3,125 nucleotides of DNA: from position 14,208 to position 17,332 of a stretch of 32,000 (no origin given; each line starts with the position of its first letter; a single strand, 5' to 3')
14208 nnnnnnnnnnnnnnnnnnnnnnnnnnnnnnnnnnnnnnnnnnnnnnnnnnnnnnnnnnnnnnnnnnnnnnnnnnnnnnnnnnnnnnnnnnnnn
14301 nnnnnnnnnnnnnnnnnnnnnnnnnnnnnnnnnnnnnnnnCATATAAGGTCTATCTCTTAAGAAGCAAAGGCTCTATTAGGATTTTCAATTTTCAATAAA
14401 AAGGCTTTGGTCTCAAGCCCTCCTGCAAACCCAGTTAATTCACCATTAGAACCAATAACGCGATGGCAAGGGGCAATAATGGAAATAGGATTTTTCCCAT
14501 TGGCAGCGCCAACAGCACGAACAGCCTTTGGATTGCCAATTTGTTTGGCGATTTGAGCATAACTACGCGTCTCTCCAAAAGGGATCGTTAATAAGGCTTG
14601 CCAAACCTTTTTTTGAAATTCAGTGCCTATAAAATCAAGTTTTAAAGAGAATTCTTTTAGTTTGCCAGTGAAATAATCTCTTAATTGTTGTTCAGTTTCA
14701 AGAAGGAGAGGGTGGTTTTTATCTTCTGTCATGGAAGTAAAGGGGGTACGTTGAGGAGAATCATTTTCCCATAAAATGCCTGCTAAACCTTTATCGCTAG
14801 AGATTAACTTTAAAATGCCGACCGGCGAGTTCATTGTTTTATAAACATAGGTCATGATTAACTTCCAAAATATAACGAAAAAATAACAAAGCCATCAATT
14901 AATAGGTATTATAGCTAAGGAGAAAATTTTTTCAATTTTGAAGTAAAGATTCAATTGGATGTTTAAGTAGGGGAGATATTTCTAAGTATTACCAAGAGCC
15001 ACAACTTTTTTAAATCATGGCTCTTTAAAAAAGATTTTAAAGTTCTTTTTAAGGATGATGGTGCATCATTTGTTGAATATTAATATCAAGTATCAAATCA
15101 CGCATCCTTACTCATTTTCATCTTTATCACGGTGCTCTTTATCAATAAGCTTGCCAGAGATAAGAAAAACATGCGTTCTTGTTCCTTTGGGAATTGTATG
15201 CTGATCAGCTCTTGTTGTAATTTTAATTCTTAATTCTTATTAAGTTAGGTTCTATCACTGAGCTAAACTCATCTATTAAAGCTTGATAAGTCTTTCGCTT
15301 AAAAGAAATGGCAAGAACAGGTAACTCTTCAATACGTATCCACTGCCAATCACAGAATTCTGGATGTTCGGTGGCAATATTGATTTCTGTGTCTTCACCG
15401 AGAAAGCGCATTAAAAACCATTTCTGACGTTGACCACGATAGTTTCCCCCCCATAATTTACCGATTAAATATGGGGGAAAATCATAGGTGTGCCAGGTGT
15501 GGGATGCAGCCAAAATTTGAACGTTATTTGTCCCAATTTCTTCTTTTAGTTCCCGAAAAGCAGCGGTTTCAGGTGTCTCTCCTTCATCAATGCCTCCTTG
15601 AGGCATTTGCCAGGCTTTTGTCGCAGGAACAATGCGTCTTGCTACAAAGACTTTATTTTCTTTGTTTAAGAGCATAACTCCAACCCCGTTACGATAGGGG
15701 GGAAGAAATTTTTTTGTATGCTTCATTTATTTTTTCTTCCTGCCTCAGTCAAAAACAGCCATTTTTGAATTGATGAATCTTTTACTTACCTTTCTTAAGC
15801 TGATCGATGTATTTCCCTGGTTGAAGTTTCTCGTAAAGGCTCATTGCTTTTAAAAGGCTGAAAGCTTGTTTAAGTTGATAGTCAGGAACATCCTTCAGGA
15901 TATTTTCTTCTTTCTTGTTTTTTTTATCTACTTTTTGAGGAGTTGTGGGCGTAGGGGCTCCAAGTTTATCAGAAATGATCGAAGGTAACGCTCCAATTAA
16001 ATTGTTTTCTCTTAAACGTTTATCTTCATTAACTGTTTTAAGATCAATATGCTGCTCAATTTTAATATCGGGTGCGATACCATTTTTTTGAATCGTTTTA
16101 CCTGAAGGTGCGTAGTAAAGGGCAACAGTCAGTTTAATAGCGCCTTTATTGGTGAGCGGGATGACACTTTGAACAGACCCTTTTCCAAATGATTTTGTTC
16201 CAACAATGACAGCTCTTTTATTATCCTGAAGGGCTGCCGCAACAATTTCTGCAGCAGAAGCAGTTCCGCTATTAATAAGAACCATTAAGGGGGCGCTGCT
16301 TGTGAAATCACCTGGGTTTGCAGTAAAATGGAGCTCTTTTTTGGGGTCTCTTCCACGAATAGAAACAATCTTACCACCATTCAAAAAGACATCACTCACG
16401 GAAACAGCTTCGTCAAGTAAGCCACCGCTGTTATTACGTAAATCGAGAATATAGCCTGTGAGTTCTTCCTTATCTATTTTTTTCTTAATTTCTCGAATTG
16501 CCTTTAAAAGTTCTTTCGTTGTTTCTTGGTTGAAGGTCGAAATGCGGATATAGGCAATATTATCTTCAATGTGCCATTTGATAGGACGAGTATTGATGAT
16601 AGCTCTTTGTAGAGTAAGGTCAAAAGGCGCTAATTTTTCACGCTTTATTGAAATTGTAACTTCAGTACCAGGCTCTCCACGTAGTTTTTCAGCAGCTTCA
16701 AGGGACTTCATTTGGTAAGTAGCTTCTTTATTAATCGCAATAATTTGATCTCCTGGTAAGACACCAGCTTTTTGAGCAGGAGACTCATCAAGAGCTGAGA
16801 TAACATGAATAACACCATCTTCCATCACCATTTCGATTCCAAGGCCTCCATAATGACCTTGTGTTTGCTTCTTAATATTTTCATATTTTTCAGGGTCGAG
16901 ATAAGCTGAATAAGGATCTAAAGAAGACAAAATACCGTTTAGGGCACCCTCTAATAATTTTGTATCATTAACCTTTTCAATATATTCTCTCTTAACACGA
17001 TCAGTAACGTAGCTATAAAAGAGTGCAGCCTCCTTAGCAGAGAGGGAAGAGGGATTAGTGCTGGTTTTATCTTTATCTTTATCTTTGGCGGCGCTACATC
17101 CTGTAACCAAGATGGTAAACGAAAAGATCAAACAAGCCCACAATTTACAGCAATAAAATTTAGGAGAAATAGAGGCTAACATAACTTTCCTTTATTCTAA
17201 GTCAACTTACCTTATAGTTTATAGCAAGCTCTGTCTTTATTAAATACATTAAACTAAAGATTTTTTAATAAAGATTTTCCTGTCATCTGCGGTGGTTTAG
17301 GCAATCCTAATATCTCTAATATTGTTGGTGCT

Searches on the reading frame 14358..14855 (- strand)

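Call 58: search_protein_families(library=pfam, proteins=[window:14358-14855:-], max_evalue=0.001)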
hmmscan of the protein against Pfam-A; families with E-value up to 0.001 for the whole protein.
window:14358-14855:- (165 aa): 2 families
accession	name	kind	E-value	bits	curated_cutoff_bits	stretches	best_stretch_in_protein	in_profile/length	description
PF01035.26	DNA_binding_1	-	7.3e-36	122.3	27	1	79-158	1-80/81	6-O-methylguanine DNA methyltransferase, DNA binding domain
PF02870.21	Methyltransf_1N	-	4.1e-11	43.7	21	1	4-75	2-71/71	6-O-methylguanine DNA methyltransferase, ribonuclease-like domain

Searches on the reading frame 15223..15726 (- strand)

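Call 58: search_protein_families(library=pfam, proteins=[window:15223-15726:-], max_evalue=0.001)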
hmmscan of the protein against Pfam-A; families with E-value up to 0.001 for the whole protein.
window:15223-15726:- (167 aa): 2 families
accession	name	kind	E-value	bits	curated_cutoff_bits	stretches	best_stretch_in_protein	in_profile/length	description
PF00293.34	NUDIX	-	2.4e-27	96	21.1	1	11-148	2-132/134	NUDIX domain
PF14815.12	NUDIX_4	-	0.0004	20.6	35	0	18-81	4-65/113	NUDIX domain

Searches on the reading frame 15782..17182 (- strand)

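Call 58: search_protein_families(library=pfam, proteins=[window:15782-17182:-], max_evalue=0.001)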
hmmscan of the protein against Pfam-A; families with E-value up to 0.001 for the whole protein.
window:15782-17182:- (466 aa): 5 families
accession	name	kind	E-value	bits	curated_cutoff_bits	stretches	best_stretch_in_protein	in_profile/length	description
PF03572.23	Peptidase_S41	-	8.8e-56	188.5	24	1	208-375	1-165/165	Peptidase family S41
PF13180.12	PDZ_2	-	2e-11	44.5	27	1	112-183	1-71/80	PDZ domain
PF17820.7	PDZ_6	-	3e-11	43.3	27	1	128-181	2-54/54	PDZ domain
PF22694.1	CtpB_N-like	-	2.9e-10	40.9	27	1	58-98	43-84/85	Activating protease CtpB N-terminal domain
PF00595.29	PDZ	-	1.7e-08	35.2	23.2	1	108-179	7-80/81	PDZ domain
